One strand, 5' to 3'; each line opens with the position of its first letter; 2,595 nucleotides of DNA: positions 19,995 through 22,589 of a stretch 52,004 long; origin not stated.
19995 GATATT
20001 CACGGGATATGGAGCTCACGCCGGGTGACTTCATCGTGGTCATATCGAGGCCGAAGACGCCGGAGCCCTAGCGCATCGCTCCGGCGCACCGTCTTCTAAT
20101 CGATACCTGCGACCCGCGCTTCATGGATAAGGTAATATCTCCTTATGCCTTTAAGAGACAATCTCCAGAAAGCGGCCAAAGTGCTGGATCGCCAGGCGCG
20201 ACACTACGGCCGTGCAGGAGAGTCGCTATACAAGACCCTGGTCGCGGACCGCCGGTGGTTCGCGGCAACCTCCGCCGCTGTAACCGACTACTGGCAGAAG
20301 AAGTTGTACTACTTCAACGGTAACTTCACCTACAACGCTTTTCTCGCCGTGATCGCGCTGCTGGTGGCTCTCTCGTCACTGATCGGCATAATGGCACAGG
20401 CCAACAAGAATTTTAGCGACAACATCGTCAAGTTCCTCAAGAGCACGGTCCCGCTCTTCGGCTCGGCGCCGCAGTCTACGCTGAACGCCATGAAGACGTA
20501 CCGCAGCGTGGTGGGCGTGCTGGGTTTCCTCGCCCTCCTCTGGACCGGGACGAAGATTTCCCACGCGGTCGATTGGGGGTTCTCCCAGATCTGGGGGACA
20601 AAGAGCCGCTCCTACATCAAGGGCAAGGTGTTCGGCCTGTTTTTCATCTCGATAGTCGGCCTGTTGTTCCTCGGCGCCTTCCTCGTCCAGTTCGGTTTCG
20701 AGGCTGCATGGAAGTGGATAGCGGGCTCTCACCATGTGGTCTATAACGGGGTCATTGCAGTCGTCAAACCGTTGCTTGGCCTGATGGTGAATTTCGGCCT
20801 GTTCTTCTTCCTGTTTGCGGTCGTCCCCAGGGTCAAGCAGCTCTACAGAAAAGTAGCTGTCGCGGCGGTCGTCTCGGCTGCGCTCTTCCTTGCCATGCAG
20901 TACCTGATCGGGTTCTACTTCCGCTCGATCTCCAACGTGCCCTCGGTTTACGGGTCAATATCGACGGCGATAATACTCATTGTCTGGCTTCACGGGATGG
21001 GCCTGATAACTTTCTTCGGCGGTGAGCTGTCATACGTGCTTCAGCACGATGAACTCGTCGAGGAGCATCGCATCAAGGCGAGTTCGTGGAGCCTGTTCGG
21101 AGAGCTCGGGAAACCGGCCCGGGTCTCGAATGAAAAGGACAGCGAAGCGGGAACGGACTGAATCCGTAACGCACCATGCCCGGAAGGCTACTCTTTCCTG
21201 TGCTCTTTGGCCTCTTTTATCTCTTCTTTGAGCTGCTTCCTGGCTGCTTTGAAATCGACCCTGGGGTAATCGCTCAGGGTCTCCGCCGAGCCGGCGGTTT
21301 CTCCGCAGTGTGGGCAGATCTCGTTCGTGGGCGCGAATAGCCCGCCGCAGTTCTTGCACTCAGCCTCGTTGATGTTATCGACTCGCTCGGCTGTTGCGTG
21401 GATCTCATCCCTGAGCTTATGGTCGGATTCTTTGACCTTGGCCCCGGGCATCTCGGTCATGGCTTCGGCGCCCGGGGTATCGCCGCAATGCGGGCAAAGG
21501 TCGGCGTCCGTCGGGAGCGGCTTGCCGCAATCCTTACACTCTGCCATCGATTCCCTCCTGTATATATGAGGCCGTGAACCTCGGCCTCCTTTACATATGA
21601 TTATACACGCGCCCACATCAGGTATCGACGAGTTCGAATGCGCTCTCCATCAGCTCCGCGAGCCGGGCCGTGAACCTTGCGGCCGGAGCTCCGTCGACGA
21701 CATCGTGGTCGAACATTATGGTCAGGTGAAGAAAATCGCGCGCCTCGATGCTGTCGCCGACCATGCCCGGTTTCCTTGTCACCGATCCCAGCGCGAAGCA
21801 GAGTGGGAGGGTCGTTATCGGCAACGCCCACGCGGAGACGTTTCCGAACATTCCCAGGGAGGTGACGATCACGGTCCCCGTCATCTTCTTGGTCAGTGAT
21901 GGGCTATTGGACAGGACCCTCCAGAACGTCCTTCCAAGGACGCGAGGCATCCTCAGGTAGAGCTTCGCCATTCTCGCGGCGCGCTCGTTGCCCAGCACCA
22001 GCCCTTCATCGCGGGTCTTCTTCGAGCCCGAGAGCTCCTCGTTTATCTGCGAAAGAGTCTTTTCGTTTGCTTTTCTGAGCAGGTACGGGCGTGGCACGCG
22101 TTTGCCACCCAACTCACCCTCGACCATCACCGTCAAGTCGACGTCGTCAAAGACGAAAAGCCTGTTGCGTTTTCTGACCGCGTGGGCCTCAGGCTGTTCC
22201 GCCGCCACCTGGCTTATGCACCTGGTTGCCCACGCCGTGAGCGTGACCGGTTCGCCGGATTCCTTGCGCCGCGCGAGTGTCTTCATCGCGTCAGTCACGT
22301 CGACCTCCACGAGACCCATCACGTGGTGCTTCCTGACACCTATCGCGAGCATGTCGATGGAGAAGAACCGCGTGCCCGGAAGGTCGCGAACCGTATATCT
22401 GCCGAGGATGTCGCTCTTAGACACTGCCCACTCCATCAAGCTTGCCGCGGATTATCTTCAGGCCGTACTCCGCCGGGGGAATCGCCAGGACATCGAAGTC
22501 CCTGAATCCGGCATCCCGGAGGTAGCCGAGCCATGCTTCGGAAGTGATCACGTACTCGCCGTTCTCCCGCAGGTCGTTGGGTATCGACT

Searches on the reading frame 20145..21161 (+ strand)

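Call 31: search_protein_families(library=pfam, proteins=[window:20145-21161:+], max_evalue=0.001)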
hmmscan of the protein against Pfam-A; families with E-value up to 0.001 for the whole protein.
window:20145-21161:+ (338 aa): 1 family
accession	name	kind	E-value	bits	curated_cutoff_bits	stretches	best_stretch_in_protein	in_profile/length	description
PF03631.20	Virul_fac_BrkB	-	8.8e-37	127.6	33.7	1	59-302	10-258/259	Virulence factor BrkB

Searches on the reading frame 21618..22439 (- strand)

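Call 54: search_protein_families(library=pfam, proteins=[window:21618-22439:-], max_evalue=0.01)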
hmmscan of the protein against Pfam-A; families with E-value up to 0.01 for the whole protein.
window:21618-22439:- (273 aa): 1 family
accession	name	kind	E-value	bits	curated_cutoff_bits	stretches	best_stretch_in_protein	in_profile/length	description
PF00198.28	2-oxoacid_dh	-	3.3e-18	66.4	23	2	187-268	147-228/232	2-oxoacid dehydrogenases acyltransferase (catalytic domain)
